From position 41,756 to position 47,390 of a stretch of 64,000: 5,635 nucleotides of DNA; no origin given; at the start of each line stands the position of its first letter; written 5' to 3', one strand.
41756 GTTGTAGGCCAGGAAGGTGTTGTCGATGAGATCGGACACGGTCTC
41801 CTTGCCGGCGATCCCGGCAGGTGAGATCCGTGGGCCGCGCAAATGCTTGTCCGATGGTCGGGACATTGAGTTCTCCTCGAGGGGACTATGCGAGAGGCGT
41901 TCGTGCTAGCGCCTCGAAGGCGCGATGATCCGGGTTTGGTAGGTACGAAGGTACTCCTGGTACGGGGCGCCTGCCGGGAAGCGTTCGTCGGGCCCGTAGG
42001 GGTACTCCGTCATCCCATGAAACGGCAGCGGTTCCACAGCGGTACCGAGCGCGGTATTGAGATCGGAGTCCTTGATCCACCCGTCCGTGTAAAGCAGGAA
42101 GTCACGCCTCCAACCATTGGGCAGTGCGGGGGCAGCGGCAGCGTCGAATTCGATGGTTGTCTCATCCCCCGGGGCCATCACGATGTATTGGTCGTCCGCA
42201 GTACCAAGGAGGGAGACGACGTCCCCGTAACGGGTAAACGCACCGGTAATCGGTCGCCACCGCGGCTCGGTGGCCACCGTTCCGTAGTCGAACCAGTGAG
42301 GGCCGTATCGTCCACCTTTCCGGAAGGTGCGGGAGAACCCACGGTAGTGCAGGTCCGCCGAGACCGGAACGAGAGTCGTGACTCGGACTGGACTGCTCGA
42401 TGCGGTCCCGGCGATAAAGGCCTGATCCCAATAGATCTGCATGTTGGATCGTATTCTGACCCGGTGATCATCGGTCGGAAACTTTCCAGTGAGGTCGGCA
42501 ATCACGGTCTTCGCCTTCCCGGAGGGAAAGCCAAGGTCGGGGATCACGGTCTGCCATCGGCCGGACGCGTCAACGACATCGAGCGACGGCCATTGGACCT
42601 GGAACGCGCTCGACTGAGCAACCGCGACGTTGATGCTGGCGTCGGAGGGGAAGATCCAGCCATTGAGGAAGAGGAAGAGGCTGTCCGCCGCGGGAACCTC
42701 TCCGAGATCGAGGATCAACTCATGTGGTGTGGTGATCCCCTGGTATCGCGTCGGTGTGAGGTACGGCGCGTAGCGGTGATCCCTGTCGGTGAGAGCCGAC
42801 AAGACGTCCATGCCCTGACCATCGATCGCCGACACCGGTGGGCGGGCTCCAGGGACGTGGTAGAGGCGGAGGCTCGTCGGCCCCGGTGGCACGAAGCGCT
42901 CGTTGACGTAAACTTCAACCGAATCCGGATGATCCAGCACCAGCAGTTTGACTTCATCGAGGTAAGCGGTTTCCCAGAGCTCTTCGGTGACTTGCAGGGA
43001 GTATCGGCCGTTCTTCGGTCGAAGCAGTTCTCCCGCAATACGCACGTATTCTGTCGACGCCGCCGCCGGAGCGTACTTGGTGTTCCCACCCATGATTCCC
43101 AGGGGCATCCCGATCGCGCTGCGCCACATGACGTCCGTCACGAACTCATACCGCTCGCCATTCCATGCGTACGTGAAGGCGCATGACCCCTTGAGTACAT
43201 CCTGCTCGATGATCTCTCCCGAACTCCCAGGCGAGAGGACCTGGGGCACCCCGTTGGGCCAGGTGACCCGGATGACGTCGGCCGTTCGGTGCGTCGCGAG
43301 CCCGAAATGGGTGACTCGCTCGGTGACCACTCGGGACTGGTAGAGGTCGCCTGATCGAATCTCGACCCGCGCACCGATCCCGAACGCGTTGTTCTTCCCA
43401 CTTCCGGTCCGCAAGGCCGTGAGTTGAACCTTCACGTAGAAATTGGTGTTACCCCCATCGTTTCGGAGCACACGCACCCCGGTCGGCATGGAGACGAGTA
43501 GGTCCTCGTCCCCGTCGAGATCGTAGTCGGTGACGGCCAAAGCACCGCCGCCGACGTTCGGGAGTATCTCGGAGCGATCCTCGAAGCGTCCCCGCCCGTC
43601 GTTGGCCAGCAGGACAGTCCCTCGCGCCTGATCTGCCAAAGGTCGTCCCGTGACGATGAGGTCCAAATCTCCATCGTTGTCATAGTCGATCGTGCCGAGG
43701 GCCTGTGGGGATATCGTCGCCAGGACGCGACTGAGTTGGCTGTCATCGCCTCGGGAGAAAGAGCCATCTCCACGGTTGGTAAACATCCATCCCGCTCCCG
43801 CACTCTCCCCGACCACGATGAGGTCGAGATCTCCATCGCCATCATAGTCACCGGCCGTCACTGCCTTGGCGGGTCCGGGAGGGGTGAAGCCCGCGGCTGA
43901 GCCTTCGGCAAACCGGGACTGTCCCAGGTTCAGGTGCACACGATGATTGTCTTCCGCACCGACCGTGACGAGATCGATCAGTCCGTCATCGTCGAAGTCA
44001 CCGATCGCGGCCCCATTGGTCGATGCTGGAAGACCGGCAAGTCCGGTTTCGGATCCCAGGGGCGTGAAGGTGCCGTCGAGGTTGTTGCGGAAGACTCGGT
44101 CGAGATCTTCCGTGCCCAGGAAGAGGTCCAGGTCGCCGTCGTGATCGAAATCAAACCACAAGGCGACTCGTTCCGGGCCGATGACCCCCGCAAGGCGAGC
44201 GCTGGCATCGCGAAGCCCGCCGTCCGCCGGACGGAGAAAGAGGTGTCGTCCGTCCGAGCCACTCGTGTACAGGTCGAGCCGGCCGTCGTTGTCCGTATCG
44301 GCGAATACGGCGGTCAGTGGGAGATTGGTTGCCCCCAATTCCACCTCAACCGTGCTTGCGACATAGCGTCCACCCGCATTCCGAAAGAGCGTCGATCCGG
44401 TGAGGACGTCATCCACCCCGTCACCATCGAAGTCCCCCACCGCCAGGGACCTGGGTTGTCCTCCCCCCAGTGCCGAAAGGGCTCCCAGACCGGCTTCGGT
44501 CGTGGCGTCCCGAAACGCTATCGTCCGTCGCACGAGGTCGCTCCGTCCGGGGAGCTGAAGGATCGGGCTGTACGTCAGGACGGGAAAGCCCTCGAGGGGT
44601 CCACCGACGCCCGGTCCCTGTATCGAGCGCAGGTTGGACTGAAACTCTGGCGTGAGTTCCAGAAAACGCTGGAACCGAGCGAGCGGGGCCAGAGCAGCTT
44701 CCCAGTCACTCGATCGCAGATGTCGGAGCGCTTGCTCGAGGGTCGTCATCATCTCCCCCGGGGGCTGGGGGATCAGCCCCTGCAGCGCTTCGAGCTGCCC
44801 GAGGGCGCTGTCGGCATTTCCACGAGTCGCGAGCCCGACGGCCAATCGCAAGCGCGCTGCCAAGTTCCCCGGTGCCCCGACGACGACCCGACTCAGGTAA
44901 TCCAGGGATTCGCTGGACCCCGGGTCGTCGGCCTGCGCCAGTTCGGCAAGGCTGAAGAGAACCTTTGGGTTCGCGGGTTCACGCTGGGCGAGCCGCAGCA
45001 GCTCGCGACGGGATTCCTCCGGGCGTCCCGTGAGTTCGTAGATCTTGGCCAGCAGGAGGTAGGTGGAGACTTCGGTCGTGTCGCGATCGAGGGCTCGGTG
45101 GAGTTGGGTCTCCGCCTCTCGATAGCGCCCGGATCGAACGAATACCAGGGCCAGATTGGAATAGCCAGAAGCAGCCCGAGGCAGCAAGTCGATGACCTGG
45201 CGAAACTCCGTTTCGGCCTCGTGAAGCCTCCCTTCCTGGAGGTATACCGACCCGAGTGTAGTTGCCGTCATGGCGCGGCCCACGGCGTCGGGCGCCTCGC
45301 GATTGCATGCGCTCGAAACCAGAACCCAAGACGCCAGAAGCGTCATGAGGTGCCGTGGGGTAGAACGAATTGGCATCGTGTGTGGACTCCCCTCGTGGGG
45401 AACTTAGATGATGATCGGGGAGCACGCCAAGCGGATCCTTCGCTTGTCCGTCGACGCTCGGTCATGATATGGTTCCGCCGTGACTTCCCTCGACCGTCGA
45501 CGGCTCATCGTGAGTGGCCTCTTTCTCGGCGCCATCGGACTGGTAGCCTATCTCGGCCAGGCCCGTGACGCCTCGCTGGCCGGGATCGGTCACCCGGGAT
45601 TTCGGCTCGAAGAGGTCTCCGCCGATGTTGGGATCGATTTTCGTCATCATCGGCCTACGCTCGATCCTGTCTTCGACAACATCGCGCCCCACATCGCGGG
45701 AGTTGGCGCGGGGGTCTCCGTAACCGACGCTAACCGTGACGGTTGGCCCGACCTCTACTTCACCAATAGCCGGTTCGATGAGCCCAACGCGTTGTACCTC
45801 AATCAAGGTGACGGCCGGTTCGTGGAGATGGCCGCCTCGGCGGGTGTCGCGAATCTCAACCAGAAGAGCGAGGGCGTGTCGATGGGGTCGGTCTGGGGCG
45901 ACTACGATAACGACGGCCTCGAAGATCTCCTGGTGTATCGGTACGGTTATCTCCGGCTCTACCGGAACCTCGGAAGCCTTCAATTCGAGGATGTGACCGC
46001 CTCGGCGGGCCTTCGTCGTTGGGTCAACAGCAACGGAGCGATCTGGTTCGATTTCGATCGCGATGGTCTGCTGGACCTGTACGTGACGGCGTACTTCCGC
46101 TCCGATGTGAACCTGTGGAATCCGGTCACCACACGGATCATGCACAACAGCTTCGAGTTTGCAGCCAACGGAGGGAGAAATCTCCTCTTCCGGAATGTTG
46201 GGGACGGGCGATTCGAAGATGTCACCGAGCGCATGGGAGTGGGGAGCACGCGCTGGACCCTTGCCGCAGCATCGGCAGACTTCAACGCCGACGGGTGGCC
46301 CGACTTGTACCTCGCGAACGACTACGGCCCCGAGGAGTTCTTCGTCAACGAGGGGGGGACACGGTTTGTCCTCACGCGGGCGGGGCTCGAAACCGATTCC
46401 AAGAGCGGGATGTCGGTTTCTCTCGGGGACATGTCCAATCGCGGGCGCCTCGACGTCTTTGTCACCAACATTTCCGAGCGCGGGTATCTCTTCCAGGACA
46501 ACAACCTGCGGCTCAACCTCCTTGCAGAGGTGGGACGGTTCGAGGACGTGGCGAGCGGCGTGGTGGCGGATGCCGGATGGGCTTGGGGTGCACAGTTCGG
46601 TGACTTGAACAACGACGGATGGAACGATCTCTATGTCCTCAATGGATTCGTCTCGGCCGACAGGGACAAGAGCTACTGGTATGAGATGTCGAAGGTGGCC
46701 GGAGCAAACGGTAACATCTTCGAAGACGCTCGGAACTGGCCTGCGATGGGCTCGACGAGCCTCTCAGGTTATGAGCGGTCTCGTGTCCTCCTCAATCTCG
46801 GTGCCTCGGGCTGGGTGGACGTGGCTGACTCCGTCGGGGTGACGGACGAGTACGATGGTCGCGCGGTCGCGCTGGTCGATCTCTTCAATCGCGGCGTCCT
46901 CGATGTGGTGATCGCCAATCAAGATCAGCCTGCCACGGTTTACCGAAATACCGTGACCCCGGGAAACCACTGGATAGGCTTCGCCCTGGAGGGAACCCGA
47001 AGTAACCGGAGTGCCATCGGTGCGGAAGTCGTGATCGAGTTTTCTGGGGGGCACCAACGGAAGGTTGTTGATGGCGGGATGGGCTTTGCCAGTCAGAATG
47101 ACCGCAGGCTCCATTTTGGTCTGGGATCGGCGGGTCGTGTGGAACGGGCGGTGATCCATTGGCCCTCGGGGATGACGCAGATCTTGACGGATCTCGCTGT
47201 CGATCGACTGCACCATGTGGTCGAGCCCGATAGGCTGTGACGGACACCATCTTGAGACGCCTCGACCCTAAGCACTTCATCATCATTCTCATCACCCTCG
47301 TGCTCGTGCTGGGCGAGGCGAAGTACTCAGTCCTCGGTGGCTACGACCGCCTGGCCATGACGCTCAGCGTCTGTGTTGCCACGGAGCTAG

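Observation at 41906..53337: Candidate undescribed envelope redox module: three CRTAC1/UnbV FG-GAP proteins, an UnbU-like membrane protein, a membrane-anchored multihaem cytochrome and a lipoprotein cupredoxin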

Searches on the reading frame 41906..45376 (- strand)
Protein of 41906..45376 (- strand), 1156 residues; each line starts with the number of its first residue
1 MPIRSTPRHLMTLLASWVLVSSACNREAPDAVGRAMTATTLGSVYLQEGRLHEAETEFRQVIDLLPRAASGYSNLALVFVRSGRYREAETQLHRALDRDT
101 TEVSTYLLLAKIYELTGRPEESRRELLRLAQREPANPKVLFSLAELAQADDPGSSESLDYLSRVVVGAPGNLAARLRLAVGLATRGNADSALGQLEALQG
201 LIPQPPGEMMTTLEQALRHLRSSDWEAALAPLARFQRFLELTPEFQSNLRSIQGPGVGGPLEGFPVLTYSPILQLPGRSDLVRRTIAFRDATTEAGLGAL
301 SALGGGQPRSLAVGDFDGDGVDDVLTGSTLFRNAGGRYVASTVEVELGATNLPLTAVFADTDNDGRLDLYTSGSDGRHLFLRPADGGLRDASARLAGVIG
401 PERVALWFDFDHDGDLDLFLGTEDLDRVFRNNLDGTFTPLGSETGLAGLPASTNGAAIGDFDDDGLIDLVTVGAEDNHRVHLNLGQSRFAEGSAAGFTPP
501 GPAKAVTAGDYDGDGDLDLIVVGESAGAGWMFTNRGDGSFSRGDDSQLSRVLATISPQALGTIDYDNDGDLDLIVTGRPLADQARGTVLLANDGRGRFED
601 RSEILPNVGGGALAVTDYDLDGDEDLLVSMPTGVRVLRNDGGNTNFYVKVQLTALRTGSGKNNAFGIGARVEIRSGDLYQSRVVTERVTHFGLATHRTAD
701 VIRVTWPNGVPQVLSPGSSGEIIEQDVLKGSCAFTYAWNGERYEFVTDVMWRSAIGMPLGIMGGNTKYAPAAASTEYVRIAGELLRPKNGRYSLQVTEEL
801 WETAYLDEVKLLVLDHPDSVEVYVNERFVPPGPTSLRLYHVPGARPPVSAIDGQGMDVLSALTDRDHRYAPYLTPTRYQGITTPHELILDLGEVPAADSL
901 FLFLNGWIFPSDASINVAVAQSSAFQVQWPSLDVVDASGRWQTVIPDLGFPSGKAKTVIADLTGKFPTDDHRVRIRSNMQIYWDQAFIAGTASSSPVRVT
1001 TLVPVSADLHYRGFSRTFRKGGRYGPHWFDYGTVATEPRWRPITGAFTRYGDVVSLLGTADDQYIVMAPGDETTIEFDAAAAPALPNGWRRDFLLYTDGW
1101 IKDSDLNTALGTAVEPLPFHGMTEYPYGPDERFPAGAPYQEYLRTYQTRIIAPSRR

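Call 3: search_protein_families(library=pfam, proteins=[window:41906-45376:-], max_evalue=0.01)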
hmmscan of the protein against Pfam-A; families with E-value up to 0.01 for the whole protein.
window:41906-45376:- (1156 aa): 19 families
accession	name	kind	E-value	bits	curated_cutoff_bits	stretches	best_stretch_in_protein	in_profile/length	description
PF13517.12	FG-GAP_3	-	7.4e-39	132.6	26.9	7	460-521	1-61/61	FG-GAP-like repeat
PF01839.29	FG-GAP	-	3.5e-15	55.9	22.1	2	309-338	3-35/37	FG-GAP repeat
PF14559.12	TPR_19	-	2.9e-11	44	25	2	81-139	3-61/68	Tetratricopeptide repeat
PF07719.23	TPR_2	-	3.6e-11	42.7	27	0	70-99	2-31/34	Tetratricopeptide repeat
PF13432.12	TPR_16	-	1.1e-09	39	32.7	1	75-133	3-60/65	Tetratricopeptide repeat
PF13428.12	TPR_14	-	1.3e-09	38.2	23.5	1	105-146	3-44/44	Tetratricopeptide repeat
PF13424.12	TPR_12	-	2.9e-09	37.4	30.1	2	69-124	3-66/77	Tetratricopeptide repeat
PF13181.12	TPR_8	-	4.9e-08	33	25.7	0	40-64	6-30/34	Tetratricopeptide repeat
PF13414.12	TPR_11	-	7.1e-08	32.5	26.8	1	42-83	1-42/42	TPR repeat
PF07593.17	UnbV_ASPIC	-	1.5e-06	28.4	23.4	1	666-715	1-59/68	ASPIC and UnbV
PF13431.12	TPR_17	-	3.3e-06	27.4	24.4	0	94-123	4-33/34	Tetratricopeptide repeat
PF00515.34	TPR_1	-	1.7e-05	24.8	27.8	0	69-99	1-31/34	Tetratricopeptide repeat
PF13176.12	TPR_7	-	2.6e-05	24.4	27.9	0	73-101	3-33/36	Tetratricopeptide repeat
PF25060.1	ARM_TT21_2nd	-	7.5e-05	22.8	27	1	48-113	201-266/270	Tetratricopeptide repeat protein 21 second ARM domain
PF13374.12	TPR_10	-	8.7e-05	22.9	27.5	0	69-98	2-31/42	Tetratricopeptide repeat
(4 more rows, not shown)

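Call 4: search_protein_families(library=ncbifam, proteins=[window:41906-45376:-], max_evalue=0.01)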
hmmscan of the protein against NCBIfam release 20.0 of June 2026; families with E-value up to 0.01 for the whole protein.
window:41906-45376:- (1156 aa): 9 families
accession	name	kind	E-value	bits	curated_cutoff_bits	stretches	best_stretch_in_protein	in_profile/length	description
TIGR02917.1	PEP_TPR_lipo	equivalog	4e-13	48.2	312.2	1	43-213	439-607/899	XrtA/PEP-CTERM system TPR-repeat protein PrsT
NF040959.1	MamA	equivalog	1.3e-08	34.6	200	1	34-124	104-194/204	magnetosome protein MamA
NF052415.1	T3SS_chap_SctY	equivalog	5.1e-08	33.4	70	1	40-126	11-100/106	type III secretion apparatus assembly chaperone SctY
TIGR02521.1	type_IV_pilW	equivalog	1.4e-07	31.3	154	1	47-150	111-216/234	type IV pilus biogenesis/stability protein PilW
NF033920.0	C39_PA2778_fam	equivalog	3.6e-05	23.3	150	1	36-97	191-252/255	PA2778 family cysteine peptidase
TIGR03939.1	PGA_TPR_OMP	equivalog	0.00022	19.6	366.65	0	159-228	416-482/800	poly-beta-1,6 N-acetyl-D-glucosamine export porin PgaA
NF008757.0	PRK11788.1-5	equivalog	0.0013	17.9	363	1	66-196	177-306/388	lipopolysaccharide assembly protein LapB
NF008520.0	PRK11447.1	equivalog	0.0022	15.8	858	0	38-102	272-336/1157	cellulose synthase complex outer membrane protein BcsC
NF053617.1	SARPRegAfsRStmc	equivalog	0.0096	13.9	1430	0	23-118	724-831/986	SARP-family global regulator AfsR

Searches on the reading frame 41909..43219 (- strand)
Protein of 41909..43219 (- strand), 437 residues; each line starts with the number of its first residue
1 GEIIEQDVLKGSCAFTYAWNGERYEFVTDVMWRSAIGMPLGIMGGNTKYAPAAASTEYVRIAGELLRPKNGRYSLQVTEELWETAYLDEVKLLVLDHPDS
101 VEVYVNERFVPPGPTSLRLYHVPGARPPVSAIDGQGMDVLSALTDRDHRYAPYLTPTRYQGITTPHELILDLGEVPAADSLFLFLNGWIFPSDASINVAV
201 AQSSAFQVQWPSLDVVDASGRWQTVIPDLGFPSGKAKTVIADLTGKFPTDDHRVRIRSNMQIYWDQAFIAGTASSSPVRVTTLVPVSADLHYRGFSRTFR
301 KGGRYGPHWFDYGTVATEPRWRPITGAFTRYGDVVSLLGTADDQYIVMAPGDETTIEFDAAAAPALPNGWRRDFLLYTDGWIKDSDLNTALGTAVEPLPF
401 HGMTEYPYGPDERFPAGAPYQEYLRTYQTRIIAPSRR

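Call 89: search_protein_families(library=pfam, proteins=[window:41909-43219:-], max_evalue=1)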
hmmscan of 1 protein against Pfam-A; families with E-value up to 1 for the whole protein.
window:41909-43219:- (437 aa): 0 families

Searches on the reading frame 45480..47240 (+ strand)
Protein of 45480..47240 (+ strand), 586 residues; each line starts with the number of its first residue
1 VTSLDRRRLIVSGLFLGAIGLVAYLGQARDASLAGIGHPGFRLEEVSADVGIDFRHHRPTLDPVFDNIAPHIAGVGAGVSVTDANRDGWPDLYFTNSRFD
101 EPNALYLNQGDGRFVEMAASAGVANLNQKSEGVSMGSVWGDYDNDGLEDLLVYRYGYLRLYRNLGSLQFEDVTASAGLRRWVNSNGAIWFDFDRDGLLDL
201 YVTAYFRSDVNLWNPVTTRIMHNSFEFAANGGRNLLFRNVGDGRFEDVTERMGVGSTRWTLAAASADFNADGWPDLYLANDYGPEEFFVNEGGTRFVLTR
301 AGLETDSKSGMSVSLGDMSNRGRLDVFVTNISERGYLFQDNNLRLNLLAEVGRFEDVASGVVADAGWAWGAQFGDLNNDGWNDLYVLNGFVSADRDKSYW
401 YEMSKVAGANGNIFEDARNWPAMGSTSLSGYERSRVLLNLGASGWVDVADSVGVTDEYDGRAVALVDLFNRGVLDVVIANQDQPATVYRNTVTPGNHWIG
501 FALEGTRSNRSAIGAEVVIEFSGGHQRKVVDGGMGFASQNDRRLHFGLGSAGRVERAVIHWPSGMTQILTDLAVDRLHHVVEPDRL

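Call 3: search_protein_families(library=pfam, proteins=[window:45480-47240:+], max_evalue=0.01)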
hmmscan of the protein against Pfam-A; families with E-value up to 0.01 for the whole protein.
window:45480-47240:+ (586 aa): 3 families
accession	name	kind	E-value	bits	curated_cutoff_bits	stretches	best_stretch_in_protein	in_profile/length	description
PF13517.12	FG-GAP_3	-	6e-40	136.1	26.9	5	83-152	1-61/61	FG-GAP-like repeat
PF07593.17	UnbV_ASPIC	-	2.5e-20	72.6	23.4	1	512-577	1-66/68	ASPIC and UnbV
PF01839.29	FG-GAP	-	9.6e-16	57.7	22.1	1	262-294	4-33/37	FG-GAP repeat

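Call 4: search_protein_families(library=ncbifam, proteins=[window:45480-47240:+], max_evalue=0.01)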
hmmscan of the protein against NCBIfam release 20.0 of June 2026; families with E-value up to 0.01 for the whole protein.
window:45480-47240:+ (586 aa): 1 family
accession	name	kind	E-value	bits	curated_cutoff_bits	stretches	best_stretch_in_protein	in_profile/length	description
NF047539.1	XAC2610_fam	domain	2.8e-08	34.1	35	0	372-400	2-29/89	XAC2610-related protein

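Call 21: search_solved_structures(query=window:45480-47240:+, max_evalue=0.01)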
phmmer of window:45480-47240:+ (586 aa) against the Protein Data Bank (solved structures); distinct sequences matched with E-value up to 0.01: 1.
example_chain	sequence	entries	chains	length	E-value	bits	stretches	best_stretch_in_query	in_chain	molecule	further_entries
9etn_A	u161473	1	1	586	4.1e-18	68.5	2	460-581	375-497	Cartilage acidic protein 1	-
